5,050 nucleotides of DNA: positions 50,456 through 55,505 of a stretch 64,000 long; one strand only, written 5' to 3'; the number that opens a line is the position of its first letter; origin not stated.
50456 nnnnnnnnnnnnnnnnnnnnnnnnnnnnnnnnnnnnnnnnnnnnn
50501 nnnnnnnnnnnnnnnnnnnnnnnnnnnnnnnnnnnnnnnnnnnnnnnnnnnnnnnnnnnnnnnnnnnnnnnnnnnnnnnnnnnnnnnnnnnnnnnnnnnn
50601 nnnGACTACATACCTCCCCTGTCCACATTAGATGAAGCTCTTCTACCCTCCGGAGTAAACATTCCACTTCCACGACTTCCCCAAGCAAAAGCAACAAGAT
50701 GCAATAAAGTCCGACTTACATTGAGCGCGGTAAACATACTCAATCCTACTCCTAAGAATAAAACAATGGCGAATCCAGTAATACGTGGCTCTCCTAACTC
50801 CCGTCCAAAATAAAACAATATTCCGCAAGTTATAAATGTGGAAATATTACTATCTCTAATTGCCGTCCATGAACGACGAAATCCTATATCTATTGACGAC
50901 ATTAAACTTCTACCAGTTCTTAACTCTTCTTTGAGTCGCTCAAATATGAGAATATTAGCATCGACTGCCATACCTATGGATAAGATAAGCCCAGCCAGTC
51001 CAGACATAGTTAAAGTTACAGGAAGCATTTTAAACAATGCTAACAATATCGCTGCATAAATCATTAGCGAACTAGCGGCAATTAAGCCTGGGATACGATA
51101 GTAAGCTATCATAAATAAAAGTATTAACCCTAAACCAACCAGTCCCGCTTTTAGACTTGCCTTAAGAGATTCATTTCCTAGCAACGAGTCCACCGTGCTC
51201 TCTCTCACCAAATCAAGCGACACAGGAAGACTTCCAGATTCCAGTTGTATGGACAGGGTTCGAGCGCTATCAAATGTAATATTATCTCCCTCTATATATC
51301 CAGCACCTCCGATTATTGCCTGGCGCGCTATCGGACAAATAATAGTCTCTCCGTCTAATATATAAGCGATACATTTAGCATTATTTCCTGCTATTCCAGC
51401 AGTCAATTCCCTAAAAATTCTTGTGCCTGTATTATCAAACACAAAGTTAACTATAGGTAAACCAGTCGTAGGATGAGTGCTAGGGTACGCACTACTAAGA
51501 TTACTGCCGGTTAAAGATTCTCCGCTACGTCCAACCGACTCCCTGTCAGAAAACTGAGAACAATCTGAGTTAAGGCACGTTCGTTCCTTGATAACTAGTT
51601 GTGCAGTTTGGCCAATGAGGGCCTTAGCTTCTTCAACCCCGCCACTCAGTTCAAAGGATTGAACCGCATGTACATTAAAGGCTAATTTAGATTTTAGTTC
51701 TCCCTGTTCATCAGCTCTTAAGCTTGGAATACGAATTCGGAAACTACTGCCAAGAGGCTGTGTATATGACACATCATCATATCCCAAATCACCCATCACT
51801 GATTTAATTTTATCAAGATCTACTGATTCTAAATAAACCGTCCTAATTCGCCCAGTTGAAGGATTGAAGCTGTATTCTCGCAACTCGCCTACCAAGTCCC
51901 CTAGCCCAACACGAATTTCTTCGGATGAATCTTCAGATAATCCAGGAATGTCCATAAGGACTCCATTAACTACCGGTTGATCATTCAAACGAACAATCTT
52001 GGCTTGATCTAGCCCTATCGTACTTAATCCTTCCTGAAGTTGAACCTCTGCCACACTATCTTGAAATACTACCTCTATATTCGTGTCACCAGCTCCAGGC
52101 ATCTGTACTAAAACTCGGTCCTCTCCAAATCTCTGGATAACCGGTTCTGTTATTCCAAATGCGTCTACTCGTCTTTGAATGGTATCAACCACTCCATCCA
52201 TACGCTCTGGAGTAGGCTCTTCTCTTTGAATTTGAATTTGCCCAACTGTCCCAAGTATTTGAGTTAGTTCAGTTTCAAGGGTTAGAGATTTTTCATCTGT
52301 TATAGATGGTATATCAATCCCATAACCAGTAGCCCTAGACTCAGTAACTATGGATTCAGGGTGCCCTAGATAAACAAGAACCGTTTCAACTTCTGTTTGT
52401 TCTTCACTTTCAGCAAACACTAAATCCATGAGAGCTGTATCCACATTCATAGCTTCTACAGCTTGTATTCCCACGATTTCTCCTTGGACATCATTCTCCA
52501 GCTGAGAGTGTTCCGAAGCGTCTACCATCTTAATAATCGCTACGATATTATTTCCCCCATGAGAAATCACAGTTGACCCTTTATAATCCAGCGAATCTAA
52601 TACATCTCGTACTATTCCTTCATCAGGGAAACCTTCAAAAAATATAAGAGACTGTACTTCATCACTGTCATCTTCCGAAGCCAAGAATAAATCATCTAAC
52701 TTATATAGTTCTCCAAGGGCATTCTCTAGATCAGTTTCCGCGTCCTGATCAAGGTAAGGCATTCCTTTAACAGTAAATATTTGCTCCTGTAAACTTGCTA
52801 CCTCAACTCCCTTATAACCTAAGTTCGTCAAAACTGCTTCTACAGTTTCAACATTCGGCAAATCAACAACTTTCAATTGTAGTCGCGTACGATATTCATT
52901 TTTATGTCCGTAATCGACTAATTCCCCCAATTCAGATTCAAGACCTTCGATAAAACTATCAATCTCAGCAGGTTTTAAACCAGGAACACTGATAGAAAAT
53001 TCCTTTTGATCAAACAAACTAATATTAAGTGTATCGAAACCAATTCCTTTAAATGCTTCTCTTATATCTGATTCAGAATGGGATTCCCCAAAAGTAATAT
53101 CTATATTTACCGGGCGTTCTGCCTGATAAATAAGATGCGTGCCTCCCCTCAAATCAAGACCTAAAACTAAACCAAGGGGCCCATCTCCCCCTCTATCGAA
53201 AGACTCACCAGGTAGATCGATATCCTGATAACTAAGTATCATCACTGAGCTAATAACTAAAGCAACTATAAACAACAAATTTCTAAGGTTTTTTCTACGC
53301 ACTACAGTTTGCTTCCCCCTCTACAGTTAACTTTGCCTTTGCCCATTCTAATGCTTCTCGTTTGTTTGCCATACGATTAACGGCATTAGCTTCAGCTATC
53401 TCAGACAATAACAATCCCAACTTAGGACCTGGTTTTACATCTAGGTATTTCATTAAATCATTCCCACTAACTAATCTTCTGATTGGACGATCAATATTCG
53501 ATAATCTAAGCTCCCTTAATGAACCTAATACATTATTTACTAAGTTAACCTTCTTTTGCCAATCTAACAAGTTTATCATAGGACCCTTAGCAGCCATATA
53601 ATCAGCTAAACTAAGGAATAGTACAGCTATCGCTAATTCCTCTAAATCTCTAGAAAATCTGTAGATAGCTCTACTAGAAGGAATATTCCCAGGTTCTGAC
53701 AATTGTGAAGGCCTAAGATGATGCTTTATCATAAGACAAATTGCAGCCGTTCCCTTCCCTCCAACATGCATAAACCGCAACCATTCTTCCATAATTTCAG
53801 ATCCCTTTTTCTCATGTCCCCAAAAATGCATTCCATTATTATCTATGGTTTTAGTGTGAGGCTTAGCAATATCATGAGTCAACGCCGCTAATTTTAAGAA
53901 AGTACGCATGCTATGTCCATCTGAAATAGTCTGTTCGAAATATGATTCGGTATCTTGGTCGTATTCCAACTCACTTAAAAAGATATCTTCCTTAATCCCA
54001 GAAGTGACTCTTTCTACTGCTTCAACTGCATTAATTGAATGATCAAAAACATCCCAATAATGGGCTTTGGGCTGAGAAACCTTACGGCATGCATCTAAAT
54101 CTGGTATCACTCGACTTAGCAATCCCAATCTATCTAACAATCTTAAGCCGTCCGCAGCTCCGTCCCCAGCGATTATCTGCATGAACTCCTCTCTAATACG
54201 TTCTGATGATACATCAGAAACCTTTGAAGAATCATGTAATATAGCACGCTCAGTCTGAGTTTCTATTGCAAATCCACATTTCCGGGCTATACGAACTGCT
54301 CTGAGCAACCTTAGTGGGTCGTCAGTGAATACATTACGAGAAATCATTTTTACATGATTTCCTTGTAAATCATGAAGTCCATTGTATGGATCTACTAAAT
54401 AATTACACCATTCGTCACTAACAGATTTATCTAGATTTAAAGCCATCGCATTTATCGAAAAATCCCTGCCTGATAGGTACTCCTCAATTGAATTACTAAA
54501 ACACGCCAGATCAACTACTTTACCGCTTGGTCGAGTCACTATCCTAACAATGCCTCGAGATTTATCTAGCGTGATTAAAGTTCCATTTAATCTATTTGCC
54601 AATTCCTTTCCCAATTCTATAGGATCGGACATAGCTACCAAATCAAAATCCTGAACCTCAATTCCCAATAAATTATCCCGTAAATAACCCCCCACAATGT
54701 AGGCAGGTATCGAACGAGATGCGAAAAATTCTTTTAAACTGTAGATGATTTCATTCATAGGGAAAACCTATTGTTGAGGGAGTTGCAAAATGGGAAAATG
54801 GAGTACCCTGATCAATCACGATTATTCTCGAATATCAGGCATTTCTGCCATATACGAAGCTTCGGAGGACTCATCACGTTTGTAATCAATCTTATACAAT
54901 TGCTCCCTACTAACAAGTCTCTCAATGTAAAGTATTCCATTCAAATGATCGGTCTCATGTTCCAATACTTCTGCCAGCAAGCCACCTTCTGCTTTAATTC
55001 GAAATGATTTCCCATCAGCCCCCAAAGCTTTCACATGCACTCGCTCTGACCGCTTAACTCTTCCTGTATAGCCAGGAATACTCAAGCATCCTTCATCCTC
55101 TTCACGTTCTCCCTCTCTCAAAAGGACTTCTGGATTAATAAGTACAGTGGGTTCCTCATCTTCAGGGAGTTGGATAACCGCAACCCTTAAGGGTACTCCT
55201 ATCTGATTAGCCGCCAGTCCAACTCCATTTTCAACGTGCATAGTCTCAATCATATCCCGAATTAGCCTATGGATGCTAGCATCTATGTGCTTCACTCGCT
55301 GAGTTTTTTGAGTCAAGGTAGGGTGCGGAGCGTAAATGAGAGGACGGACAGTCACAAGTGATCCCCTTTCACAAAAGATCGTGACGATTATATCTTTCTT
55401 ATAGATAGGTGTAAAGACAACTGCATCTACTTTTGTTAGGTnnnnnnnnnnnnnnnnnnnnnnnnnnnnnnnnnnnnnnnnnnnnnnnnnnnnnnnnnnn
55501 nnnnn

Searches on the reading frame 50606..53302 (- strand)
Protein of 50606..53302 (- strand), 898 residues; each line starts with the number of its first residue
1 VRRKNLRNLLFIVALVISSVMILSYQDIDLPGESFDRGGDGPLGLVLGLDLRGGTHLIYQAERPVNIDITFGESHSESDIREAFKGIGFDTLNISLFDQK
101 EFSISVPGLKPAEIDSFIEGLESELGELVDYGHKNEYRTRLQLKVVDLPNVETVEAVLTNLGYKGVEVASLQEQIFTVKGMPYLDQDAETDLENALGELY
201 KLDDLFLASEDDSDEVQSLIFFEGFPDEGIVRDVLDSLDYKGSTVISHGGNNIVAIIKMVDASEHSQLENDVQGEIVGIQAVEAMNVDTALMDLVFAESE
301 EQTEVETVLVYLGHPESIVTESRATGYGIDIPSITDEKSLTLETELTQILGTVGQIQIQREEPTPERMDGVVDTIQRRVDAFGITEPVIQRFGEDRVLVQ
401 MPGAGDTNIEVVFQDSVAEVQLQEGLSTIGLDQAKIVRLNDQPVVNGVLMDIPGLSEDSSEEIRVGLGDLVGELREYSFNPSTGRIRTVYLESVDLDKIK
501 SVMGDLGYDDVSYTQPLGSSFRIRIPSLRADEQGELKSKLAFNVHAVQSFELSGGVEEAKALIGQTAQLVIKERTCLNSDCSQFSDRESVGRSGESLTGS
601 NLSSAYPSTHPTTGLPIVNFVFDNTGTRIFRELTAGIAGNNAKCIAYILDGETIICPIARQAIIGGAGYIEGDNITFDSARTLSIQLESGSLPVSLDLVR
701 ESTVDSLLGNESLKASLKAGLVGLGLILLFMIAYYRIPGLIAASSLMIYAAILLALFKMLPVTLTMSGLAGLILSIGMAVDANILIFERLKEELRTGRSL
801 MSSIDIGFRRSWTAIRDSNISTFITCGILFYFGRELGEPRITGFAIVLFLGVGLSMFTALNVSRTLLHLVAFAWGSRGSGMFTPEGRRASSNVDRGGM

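Call 44: search_protein_families(library=pfam, proteins=[window:50606-53302:-], max_evalue=0.00001)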
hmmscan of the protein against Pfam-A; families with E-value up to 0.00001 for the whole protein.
window:50606-53302:- (898 aa): 3 families
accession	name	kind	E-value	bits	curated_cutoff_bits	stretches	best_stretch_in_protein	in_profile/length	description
PF22599.2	SecDF_P1_head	-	2e-16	60.3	27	1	595-694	19-114/114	SecDF, P1 head subdomain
PF21760.3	SecD_1st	-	5.3e-15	55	27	1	368-408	1-41/60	Protein translocase subunit SecDF, P1 domain, N-terminal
PF02355.23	SecD_SecF_C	-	1.2e-09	38.2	20.5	1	698-868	15-184/189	Protein export membrane protein SecD/SecF, C-terminal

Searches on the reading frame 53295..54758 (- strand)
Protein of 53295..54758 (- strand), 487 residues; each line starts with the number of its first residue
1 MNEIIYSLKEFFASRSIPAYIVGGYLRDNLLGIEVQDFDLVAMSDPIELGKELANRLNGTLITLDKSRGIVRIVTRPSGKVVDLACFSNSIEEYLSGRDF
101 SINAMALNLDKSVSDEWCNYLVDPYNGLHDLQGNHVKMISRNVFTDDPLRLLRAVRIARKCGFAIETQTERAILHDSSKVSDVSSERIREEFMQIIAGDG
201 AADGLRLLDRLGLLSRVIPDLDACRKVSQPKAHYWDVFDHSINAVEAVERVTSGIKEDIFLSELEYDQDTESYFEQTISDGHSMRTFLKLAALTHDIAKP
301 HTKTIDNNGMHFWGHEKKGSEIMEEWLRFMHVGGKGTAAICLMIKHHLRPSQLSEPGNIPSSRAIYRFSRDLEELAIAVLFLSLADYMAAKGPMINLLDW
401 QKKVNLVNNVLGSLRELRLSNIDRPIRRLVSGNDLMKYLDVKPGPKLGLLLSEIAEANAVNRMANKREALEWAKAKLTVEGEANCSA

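Call 26: find_encoding_contigs(protein=window:53295-54755:-, flank=10000, max_places=6)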
Protein window:53295-54755:- (486 aa): no gene with exactly this product is on record in the collection.

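Call 44: search_protein_families(library=pfam, proteins=[window:53295-54758:-], max_evalue=0.00001)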
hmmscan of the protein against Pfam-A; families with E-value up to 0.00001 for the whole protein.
window:53295-54758:- (487 aa): 4 families
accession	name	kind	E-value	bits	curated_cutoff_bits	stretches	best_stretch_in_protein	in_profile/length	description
PF01743.26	PolyA_pol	-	2.3e-16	60.7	23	1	19-76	1-57/126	Poly A polymerase head domain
PF12627.12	PolyA_pol_RNAbd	-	2.2e-15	56.6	22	1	162-223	1-62/64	Probable RNA and SrmB- binding site of polymerase A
PF01966.28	HD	-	3.5e-08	34.2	22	1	284-390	23-115/116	HD domain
PF13735.12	tRNA_NucTran2_2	-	6.6e-07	29.8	27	1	430-472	105-148/149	tRNA nucleotidyltransferase domain 2 putative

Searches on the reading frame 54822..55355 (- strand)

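Call 44: search_protein_families(library=pfam, proteins=[window:54822-55355:-], max_evalue=0.00001)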
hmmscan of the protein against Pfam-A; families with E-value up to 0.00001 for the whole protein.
window:54822-55355:- (177 aa): 1 family
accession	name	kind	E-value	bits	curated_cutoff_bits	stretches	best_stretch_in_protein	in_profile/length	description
PF01327.26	Pep_deformylase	-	1.6e-46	158.2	22.8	1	4-151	2-154/156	Polypeptide deformylase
